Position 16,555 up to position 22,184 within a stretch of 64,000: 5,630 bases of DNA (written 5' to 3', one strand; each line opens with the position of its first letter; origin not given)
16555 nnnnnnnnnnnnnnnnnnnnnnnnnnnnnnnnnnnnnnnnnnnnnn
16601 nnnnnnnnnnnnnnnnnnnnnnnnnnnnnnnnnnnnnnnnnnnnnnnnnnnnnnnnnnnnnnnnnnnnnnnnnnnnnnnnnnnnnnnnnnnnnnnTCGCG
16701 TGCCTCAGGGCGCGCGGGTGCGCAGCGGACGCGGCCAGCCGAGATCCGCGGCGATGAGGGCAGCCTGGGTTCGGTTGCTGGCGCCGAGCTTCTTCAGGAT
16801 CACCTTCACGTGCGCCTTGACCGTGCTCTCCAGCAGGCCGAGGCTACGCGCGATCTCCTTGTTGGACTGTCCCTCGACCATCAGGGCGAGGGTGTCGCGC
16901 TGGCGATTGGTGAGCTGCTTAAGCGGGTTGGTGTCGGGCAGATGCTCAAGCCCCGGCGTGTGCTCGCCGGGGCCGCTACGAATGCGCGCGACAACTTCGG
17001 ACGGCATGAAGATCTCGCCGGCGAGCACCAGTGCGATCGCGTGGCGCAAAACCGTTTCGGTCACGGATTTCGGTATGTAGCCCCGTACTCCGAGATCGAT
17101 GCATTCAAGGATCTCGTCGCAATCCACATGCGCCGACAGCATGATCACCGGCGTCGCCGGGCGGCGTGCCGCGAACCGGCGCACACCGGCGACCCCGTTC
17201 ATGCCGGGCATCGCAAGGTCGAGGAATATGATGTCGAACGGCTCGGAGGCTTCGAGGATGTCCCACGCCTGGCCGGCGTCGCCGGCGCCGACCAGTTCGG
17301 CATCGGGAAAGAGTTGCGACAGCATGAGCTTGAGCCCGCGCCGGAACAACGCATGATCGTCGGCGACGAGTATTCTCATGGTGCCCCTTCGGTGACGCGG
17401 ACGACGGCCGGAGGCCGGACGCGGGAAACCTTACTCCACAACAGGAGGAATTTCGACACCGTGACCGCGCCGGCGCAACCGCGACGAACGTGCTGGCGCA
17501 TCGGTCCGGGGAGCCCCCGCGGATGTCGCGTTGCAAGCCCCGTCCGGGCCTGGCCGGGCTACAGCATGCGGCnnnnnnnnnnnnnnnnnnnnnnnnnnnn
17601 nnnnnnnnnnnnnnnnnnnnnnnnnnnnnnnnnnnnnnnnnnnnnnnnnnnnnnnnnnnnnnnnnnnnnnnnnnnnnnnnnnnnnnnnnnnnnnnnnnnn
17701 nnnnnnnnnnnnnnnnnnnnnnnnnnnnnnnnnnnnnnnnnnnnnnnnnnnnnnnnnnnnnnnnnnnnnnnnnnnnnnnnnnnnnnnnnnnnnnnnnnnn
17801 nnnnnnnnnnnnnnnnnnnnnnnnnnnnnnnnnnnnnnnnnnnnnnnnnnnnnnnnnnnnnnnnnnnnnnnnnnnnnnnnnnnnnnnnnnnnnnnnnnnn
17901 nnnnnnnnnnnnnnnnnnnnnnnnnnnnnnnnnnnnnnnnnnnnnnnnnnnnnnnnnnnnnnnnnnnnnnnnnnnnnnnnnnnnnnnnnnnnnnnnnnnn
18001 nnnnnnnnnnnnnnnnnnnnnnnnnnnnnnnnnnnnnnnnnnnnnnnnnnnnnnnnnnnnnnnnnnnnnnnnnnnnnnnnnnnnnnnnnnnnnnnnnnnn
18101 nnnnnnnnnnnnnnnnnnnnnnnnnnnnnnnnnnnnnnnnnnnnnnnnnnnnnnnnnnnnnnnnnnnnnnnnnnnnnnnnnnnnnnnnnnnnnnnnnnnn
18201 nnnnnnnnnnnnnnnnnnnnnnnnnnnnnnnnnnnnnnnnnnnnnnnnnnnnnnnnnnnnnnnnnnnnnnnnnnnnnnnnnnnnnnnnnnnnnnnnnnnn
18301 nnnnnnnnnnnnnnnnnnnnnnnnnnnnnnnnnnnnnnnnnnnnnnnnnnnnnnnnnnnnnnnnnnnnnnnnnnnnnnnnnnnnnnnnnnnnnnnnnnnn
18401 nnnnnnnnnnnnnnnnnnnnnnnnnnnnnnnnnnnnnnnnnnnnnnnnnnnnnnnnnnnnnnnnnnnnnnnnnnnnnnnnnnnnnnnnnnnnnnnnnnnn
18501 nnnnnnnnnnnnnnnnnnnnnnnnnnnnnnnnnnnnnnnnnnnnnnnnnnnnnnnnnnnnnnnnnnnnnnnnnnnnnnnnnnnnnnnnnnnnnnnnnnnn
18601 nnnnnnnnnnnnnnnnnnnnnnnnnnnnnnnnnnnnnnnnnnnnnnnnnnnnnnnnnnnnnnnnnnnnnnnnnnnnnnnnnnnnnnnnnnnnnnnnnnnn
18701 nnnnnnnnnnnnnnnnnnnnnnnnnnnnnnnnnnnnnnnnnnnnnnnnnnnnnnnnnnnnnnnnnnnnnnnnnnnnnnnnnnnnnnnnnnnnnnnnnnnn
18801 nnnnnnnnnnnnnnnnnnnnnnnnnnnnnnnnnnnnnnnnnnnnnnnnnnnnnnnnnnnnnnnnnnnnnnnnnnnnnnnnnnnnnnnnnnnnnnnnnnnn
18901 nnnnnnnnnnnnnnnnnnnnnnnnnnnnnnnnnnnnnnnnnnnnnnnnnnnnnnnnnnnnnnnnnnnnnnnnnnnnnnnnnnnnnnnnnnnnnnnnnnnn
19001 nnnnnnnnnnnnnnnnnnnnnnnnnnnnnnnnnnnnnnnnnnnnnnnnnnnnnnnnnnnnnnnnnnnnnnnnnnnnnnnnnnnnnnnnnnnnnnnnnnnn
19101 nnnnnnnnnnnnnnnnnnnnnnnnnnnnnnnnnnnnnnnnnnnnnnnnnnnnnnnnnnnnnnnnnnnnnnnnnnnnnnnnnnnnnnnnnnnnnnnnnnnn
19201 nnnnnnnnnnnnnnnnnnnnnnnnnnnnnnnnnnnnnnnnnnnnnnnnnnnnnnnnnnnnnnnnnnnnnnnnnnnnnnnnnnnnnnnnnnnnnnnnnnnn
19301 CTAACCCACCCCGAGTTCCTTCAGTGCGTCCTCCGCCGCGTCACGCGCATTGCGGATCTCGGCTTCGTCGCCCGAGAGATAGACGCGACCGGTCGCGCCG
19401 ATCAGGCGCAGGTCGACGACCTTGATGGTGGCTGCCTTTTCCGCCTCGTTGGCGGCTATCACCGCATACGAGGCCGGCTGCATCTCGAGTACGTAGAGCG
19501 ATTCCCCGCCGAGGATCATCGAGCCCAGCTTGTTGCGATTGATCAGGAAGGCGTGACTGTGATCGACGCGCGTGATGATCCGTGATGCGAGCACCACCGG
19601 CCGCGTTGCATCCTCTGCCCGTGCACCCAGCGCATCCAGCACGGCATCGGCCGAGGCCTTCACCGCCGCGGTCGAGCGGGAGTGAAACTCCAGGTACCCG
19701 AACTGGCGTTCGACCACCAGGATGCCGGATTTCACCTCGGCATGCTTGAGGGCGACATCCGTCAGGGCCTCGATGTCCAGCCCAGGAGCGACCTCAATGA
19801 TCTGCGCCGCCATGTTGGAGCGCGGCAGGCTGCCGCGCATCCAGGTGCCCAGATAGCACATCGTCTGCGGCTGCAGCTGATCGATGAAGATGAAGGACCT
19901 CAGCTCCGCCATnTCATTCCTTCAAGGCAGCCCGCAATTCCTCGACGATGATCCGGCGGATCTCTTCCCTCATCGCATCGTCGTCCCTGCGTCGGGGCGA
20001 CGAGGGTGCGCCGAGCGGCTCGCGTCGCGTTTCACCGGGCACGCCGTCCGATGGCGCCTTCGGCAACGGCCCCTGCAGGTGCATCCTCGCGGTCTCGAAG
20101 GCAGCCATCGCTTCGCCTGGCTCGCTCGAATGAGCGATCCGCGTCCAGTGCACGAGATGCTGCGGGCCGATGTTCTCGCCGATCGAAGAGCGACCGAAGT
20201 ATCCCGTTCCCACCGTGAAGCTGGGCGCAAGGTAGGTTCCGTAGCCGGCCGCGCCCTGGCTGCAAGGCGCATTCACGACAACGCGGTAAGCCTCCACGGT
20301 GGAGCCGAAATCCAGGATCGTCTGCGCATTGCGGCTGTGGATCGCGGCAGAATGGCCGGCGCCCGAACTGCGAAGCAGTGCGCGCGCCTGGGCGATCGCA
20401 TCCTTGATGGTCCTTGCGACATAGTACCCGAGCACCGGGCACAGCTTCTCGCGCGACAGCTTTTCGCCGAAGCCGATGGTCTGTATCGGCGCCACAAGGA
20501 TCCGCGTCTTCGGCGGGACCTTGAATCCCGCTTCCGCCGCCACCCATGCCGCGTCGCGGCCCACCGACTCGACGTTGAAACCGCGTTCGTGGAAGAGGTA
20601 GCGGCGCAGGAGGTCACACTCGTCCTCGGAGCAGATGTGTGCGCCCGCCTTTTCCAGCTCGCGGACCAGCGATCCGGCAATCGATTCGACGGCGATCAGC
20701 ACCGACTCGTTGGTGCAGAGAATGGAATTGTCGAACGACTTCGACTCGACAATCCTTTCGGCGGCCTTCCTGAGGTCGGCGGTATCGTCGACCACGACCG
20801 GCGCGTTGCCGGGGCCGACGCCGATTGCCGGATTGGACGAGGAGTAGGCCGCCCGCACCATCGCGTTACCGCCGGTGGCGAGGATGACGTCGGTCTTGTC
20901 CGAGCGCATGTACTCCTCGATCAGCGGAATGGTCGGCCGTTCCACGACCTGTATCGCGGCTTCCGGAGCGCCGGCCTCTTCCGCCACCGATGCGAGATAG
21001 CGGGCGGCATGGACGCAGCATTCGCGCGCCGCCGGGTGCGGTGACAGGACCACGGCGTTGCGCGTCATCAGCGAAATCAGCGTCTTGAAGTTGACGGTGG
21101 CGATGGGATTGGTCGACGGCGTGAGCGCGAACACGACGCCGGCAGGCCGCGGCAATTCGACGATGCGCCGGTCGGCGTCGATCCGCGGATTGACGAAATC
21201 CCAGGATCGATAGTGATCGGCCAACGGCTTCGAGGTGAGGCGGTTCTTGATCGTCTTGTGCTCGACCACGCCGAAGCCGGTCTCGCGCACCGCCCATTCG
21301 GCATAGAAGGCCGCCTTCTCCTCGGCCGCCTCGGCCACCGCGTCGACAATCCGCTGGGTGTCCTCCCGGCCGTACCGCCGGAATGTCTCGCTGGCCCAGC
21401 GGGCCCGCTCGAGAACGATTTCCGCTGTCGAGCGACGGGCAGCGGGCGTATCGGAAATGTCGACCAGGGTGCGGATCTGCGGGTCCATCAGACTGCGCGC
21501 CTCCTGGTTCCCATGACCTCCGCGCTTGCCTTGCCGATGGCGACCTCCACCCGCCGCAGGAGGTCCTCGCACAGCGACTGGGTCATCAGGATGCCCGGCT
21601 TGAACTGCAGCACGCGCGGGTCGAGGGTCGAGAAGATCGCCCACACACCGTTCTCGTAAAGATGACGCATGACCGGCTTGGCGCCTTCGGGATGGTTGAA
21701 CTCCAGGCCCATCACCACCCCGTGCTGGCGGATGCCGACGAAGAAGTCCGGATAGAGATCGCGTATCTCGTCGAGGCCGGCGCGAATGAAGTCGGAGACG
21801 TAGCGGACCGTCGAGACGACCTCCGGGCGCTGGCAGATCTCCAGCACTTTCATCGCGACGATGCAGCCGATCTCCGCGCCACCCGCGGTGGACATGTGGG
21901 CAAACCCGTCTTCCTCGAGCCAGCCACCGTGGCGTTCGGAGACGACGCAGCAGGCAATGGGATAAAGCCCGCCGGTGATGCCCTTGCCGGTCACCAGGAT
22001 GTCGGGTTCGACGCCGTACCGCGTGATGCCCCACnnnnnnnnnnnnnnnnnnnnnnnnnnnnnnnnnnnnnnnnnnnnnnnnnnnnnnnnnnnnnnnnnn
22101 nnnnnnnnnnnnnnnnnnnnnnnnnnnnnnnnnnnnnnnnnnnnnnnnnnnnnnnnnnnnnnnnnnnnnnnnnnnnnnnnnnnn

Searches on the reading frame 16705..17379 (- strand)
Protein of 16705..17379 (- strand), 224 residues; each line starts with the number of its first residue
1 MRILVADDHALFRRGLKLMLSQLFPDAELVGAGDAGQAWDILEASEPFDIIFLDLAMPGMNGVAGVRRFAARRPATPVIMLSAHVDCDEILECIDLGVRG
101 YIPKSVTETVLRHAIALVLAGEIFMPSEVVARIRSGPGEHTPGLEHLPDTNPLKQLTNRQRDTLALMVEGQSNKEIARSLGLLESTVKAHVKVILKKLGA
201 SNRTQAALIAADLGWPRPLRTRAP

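Call 33: search_protein_families(library=pfam, proteins=[window:16705-17379:-], max_evalue=0.00001)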
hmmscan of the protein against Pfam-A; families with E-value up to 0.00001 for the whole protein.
window:16705-17379:- (224 aa): 3 families
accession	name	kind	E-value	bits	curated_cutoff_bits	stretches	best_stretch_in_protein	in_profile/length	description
PF00072.30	Response_reg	-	1.3e-23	83.8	30.2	1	3-115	1-110/111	Response regulator receiver domain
PF00196.25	GerE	-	2.9e-18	65.7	23.5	1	155-210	2-57/57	Bacterial regulatory proteins, luxR family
PF08281.18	Sigma70_r4_2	-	2.2e-07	30.9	25.7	1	153-198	8-54/54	Sigma-70, region 4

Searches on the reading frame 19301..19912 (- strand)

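Call 33: search_protein_families(library=pfam, proteins=[window:19301-19912:-], max_evalue=0.00001)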
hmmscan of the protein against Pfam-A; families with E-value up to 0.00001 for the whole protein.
window:19301-19912:- (203 aa): 1 family
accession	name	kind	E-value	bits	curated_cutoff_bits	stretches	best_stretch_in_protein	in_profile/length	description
PF00936.24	BMC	-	1.6e-08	34.9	24.5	1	141-197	4-61/75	BMC domain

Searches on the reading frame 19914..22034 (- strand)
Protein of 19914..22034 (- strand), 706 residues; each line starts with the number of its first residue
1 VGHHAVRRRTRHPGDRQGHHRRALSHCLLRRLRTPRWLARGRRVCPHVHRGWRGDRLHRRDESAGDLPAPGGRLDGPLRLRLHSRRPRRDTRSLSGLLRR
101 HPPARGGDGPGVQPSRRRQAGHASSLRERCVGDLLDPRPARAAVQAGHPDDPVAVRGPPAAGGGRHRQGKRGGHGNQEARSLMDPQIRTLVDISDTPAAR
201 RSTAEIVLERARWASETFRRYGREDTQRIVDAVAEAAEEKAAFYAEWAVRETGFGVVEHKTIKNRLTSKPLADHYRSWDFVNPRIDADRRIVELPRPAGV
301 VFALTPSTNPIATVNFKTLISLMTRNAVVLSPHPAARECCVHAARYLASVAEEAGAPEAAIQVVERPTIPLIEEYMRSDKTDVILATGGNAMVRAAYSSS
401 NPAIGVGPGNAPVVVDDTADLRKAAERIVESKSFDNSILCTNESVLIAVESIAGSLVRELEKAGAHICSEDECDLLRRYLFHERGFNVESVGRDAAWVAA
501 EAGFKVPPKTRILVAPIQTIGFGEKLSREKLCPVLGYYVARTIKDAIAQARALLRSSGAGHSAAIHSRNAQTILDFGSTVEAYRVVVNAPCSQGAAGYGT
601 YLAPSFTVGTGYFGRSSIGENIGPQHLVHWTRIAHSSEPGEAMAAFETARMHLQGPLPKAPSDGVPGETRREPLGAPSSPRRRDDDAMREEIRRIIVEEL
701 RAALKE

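Call 58: search_protein_families(library=pfam, proteins=[window:19914-22034:-], max_evalue=0.0001)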
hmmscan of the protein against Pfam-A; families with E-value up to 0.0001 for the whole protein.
window:19914-22034:- (706 aa): 1 family
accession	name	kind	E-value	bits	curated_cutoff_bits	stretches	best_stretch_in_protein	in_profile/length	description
PF00171.27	Aldedh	-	7e-27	94.5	23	1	191-465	18-294/461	Aldehyde dehydrogenase family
